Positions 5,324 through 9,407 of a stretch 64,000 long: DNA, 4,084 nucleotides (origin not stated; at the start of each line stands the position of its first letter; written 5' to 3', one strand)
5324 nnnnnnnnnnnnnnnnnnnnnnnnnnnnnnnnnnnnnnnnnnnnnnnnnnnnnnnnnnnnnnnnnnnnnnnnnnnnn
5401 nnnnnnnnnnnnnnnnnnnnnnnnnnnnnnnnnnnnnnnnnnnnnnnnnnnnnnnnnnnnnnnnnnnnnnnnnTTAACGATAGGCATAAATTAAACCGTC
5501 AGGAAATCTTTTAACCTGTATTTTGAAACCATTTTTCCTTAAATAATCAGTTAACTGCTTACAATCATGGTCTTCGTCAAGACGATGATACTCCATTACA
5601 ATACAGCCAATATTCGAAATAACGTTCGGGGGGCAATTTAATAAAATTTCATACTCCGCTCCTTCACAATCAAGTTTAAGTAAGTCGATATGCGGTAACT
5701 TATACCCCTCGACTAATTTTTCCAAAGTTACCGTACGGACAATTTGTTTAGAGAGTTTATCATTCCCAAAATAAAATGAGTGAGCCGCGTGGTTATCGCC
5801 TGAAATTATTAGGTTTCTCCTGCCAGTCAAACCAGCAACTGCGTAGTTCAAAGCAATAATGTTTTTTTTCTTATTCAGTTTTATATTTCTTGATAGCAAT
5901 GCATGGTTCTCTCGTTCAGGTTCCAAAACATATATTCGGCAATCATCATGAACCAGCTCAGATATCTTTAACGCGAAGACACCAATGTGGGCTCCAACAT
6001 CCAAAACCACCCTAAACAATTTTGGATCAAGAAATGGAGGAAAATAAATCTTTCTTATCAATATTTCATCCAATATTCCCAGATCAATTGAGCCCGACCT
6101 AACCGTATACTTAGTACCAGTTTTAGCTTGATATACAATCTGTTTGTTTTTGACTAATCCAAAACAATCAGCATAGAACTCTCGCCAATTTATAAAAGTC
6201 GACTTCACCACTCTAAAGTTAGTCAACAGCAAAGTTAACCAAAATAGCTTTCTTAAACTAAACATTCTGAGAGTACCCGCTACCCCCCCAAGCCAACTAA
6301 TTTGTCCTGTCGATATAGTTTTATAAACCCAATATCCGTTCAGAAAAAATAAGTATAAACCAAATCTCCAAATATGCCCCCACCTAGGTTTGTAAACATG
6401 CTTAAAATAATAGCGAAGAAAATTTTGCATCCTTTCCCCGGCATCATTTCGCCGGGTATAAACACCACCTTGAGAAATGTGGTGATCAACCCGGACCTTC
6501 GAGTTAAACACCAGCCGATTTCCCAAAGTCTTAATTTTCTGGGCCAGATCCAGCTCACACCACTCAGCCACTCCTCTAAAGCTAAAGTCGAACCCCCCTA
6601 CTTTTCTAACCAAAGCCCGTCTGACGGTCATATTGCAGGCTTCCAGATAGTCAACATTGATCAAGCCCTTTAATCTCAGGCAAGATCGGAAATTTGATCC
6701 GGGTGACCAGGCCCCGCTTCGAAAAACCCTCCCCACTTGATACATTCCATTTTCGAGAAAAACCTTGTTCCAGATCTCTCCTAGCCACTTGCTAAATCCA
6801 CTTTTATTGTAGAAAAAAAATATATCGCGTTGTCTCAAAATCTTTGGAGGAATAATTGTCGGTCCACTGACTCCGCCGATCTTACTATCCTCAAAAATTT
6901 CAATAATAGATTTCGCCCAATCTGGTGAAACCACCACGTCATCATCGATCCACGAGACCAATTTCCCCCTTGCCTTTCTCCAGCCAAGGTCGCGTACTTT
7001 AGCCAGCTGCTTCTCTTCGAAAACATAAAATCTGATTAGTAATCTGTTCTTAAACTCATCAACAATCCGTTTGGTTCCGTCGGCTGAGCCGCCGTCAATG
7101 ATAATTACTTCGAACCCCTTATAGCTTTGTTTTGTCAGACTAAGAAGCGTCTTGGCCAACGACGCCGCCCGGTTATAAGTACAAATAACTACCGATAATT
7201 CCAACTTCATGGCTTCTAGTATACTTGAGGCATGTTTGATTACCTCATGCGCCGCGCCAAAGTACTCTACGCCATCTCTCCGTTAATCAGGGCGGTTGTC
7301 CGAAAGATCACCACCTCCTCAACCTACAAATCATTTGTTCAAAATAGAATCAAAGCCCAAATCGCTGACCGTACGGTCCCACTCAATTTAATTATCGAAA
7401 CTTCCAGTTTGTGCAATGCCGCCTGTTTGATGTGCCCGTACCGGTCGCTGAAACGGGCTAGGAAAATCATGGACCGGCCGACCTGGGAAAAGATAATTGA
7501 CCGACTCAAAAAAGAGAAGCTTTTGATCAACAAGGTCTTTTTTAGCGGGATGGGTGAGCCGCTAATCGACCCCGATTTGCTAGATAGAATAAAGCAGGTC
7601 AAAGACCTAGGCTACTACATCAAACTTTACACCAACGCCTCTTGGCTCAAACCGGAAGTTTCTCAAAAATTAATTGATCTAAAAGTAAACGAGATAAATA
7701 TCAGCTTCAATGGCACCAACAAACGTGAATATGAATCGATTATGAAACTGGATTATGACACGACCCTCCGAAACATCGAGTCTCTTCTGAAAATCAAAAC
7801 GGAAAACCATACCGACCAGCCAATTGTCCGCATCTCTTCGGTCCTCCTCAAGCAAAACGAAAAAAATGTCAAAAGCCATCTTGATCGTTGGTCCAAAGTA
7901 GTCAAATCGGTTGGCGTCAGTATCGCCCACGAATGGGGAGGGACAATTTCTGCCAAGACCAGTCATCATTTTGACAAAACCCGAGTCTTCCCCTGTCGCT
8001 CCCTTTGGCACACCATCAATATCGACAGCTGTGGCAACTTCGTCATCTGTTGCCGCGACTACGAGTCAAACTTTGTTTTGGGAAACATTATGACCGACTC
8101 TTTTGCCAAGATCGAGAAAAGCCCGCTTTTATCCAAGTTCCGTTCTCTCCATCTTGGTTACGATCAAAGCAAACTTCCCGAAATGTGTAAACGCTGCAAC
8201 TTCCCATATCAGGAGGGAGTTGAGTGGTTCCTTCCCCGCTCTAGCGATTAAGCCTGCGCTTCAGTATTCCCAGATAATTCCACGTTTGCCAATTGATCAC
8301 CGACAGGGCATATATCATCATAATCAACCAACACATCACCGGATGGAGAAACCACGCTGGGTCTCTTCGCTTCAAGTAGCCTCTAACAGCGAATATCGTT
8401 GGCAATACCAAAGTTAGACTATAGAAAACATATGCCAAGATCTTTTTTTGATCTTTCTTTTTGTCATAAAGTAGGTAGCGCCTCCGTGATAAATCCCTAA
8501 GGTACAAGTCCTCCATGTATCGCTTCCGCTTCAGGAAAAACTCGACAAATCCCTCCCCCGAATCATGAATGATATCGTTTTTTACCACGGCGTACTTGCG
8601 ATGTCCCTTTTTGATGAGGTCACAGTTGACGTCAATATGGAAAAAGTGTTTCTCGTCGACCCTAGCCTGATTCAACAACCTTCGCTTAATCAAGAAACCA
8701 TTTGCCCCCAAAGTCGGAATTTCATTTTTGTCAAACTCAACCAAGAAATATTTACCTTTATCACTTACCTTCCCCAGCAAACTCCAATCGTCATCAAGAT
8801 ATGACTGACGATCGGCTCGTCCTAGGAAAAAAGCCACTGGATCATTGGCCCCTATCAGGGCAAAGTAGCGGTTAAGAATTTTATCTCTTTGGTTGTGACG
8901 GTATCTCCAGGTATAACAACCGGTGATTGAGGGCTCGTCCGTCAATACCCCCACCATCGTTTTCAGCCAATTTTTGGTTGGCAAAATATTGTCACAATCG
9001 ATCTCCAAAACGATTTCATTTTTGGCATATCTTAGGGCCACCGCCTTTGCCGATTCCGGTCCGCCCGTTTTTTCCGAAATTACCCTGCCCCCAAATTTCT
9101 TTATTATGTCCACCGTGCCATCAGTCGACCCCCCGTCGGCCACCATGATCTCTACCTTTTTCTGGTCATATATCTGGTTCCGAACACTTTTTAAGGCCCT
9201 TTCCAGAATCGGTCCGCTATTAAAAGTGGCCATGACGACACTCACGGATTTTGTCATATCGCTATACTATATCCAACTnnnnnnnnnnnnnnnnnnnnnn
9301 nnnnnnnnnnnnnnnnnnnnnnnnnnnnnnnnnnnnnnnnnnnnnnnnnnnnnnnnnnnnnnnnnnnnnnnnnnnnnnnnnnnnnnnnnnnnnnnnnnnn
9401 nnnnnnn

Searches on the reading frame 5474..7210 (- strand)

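Call 44: search_protein_families(library=pfam, proteins=[window:5474-7210:-], max_evalue=0.00001)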
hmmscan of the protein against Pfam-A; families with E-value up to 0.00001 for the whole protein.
window:5474-7210:- (578 aa): 4 families
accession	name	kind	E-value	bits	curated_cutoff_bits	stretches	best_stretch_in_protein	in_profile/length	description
PF00535.33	Glycos_transf_2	-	5.7e-27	95.1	23.3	1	6-116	1-113/168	Glycosyl transferase family 2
PF05050.19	Methyltransf_21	-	1.4e-19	71.3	22.7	1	404-564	1-173/173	Methyltransferase FkbM domain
PF10111.15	Glyco_tranf_2_2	-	4.7e-12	46.4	27.3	1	6-215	1-189/276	Glycosyltransferase like family 2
PF13641.12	Glyco_tranf_2_3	-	8.5e-09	36.2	27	1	5-116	3-121/230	Glycosyltransferase like family 2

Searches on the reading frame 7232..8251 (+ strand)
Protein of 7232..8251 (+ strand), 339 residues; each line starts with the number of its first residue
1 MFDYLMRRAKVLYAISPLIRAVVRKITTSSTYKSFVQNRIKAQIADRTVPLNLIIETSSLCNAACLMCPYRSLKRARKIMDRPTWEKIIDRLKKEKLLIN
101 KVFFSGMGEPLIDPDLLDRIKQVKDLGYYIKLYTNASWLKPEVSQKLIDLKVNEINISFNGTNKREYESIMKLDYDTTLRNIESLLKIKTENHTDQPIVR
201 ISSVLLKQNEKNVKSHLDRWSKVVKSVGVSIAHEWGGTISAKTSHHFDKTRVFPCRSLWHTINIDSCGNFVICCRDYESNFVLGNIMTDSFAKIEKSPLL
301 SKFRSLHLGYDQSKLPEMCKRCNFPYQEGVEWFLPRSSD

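Call 44: search_protein_families(library=pfam, proteins=[window:7232-8251:+], max_evalue=0.00001)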
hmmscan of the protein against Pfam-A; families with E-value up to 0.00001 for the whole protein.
window:7232-8251:+ (339 aa): 2 families
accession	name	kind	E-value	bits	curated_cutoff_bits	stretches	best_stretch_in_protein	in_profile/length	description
PF04055.27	Radical_SAM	-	8.5e-17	62.3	29.5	1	56-217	2-163/166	Radical SAM superfamily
PF13186.11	SPASM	-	6.7e-11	42.8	21.5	1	255-323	1-67/67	Iron-sulfur cluster-binding domain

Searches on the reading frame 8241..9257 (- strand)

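Call 44: search_protein_families(library=pfam, proteins=[window:8241-9257:-], max_evalue=0.00001)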
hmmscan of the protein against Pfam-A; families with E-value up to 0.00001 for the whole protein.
window:8241-9257:- (338 aa): 1 family
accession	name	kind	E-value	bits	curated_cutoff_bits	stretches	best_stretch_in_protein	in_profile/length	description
PF00535.33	Glycos_transf_2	-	2.5e-22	80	23.3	1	6-123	1-123/168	Glycosyl transferase family 2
